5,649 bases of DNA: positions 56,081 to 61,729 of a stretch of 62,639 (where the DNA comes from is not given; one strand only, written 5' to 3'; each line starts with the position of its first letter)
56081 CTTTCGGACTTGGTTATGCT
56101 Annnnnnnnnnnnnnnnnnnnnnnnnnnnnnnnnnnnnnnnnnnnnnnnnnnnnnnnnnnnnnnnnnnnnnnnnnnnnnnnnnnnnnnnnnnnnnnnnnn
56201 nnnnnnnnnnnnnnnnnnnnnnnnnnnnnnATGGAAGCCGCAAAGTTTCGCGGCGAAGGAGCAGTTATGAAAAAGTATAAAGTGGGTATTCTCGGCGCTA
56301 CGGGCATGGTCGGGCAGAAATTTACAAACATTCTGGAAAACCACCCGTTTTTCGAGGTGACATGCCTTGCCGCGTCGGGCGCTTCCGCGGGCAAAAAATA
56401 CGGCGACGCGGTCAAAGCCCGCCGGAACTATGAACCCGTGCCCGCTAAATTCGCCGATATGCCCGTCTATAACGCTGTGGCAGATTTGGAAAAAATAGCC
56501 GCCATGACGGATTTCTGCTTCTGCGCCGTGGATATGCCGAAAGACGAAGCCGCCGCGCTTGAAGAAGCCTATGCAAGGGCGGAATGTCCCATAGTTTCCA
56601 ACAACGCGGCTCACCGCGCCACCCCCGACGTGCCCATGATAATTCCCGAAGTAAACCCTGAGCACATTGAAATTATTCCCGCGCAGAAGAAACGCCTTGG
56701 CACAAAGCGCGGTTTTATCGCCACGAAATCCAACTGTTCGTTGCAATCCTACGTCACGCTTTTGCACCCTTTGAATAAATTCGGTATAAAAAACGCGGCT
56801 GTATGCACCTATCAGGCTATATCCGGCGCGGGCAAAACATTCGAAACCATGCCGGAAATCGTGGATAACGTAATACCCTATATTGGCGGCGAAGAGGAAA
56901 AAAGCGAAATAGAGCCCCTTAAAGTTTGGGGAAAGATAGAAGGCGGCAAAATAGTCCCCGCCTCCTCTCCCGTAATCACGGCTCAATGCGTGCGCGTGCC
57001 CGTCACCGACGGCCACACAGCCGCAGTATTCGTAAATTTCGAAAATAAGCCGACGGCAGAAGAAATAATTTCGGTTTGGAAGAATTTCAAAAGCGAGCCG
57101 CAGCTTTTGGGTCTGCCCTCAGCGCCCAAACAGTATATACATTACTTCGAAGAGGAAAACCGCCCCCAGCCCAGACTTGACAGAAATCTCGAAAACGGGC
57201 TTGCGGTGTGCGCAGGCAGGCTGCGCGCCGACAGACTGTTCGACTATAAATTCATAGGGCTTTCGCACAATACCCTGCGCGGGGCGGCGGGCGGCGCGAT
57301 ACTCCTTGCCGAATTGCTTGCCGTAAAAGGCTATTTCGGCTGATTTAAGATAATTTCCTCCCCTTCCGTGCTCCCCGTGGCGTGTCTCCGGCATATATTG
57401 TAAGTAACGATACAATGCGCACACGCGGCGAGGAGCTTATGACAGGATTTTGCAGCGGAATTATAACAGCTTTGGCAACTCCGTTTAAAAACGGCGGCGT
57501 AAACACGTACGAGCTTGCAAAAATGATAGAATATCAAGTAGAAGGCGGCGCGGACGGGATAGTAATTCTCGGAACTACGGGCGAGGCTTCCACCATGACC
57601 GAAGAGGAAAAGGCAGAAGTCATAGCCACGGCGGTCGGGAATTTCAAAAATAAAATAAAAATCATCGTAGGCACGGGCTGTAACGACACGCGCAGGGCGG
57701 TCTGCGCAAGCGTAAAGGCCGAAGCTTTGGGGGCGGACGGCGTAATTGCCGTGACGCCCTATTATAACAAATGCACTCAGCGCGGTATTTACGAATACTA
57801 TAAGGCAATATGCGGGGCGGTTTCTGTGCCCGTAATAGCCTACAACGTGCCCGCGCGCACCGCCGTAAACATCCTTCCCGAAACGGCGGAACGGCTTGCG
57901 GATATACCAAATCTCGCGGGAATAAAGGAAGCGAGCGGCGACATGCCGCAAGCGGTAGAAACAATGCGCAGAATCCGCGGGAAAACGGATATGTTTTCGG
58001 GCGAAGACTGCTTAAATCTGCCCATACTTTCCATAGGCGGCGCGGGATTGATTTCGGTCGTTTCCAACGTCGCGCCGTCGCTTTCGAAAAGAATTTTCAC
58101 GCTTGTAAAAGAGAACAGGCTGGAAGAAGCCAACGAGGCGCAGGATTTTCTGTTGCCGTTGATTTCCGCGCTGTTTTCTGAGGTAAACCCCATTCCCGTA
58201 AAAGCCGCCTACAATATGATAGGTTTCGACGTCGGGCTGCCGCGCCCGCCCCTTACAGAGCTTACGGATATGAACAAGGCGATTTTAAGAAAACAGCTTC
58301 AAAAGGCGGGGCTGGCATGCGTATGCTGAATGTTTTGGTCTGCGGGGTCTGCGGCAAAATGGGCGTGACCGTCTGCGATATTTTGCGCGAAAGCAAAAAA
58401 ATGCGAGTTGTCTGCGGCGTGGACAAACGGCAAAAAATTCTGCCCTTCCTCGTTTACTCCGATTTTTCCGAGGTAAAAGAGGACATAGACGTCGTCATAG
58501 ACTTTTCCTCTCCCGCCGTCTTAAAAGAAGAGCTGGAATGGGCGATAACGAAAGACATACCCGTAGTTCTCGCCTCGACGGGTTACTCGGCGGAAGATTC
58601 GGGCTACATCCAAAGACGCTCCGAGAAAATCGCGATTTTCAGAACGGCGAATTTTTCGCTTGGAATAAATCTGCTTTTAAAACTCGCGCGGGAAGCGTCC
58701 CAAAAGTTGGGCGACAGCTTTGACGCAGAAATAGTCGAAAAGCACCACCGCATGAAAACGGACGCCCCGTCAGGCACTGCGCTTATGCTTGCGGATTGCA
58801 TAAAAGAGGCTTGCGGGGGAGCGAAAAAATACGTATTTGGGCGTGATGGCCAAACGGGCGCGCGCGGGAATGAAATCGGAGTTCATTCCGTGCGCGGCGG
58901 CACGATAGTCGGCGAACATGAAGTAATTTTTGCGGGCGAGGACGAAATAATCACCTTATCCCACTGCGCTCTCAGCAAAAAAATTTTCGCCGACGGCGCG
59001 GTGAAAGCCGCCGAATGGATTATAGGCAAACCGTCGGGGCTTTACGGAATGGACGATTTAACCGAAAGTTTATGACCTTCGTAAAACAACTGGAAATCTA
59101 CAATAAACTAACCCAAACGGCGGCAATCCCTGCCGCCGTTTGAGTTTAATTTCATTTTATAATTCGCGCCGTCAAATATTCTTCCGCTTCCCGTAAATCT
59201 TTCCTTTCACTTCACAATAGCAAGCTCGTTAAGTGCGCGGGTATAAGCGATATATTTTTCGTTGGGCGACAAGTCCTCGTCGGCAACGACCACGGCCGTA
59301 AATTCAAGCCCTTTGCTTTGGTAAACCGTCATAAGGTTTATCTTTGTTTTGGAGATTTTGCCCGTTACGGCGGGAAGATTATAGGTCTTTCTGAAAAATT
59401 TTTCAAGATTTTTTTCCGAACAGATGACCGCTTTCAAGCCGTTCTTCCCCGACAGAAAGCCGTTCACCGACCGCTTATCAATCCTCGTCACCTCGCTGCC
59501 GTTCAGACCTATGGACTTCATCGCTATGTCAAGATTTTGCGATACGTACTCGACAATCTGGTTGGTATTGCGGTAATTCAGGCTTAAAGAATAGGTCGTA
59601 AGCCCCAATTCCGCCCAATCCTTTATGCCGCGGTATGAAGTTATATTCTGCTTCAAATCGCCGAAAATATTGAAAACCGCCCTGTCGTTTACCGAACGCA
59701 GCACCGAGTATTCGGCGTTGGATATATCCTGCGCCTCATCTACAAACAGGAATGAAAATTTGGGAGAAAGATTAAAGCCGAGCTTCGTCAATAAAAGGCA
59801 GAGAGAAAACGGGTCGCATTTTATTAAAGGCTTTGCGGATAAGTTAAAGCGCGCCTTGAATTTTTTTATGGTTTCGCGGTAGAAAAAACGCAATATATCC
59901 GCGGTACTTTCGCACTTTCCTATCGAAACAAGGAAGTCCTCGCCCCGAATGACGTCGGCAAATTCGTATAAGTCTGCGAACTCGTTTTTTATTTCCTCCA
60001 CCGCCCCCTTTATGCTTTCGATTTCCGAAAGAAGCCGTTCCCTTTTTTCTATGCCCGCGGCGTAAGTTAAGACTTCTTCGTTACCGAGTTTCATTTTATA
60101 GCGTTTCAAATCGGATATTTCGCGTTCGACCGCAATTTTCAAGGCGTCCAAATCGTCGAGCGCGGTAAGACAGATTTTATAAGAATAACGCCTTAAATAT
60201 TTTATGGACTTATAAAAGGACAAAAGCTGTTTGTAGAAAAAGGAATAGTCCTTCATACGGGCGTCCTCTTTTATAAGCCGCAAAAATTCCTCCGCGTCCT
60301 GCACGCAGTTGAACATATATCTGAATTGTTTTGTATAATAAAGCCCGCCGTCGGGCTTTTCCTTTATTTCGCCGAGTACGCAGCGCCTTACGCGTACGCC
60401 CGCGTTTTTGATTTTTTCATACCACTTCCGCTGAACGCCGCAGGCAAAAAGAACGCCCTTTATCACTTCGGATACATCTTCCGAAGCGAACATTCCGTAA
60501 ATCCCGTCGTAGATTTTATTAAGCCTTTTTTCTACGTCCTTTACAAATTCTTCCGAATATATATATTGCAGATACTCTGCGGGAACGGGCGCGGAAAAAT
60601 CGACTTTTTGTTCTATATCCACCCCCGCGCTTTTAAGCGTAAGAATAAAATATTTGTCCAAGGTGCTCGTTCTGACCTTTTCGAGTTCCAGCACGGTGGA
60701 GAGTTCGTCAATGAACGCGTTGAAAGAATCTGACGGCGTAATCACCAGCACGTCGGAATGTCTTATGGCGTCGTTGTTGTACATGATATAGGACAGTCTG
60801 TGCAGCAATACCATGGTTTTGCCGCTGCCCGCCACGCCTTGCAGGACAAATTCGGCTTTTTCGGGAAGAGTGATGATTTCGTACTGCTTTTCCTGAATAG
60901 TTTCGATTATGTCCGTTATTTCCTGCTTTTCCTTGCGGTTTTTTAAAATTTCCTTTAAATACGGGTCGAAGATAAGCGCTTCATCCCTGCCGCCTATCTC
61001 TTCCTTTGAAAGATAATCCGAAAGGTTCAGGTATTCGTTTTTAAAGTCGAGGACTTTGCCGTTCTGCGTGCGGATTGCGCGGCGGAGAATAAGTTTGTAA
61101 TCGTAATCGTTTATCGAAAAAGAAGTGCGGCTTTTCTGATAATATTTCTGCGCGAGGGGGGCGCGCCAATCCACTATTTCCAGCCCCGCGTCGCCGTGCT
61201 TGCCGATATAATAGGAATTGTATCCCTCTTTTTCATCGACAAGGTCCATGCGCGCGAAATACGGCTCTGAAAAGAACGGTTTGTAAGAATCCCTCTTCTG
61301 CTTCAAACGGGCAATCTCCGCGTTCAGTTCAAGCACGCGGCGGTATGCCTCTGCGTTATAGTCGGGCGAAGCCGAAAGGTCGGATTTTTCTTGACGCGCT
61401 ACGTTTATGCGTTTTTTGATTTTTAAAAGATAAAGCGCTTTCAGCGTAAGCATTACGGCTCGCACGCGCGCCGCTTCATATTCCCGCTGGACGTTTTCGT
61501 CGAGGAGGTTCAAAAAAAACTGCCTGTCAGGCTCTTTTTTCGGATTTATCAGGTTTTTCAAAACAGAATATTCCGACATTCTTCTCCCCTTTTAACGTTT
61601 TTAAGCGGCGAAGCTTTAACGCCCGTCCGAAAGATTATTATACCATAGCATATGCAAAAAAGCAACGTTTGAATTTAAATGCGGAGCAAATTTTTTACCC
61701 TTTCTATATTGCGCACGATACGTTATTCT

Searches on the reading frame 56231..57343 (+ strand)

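Call 61: search_protein_families(library=pfam, proteins=[window:56231-57343:+], max_evalue=0.0001)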
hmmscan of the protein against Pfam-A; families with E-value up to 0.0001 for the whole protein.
window:56231-57343:+ (370 aa): 2 families
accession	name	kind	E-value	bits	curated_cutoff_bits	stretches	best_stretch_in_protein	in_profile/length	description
PF02774.23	Semialdhyde_dhC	-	8.9e-31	107.9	26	1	178-349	1-183/184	Semialdehyde dehydrogenase, dimerisation domain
PF01118.30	Semialdhyde_dh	-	2.5e-27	96.1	26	1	17-147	1-119/121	Semialdehyde dehydrogenase, NAD binding domain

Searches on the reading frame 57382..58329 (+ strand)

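Call 61: search_protein_families(library=pfam, proteins=[window:57382-58329:+], max_evalue=0.0001)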
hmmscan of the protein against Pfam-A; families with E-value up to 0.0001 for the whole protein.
window:57382-58329:+ (315 aa): 1 family
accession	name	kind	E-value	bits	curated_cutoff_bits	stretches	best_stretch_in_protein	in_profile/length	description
PF00701.28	DHDPS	-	3.4e-87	292.3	22.1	1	25-308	3-288/289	Dihydrodipicolinate synthetase family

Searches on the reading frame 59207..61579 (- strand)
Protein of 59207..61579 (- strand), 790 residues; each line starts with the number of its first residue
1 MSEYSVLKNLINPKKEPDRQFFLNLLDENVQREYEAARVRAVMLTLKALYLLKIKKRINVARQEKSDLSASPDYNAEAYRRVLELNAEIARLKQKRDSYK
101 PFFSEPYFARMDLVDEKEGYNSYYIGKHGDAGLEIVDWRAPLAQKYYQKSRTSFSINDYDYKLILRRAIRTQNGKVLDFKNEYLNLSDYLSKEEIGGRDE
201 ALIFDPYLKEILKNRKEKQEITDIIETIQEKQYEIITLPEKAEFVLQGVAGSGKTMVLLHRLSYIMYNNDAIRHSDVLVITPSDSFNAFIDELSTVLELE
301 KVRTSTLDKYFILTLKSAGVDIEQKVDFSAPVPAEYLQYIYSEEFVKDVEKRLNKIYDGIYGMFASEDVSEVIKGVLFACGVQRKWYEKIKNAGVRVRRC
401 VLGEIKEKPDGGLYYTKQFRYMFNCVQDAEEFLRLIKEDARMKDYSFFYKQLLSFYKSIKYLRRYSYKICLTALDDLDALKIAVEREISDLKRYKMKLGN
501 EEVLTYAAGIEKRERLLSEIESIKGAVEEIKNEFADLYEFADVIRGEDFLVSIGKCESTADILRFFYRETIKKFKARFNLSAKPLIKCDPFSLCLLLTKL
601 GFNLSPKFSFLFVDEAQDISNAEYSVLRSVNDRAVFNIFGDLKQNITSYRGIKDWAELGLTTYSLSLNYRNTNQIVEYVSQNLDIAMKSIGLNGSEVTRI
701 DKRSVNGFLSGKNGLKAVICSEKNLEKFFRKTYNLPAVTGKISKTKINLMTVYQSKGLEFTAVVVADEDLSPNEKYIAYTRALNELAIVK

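Call 61: search_protein_families(library=pfam, proteins=[window:59207-61579:-], max_evalue=0.0001)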
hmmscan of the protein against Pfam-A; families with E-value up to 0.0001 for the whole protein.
window:59207-61579:- (790 aa): 4 families
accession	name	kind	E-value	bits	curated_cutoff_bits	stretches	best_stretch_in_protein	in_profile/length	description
PF00580.27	UvrD-helicase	-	2.8e-13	50.6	23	1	230-651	3-257/271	UvrD/REP helicase N-terminal domain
PF13245.12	AAA_19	-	1.6e-06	28.8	25.1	0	610-647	93-131/134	AAA domain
PF01443.25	Viral_helicase1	-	6.5e-06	26.6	21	0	606-789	57-227/228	Viral superfamily 1 RNA helicase core domain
PF13538.12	UvrD_C_2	-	7.4e-05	23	27.4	0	749-789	4-52/52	UvrD-like helicase C-terminal domain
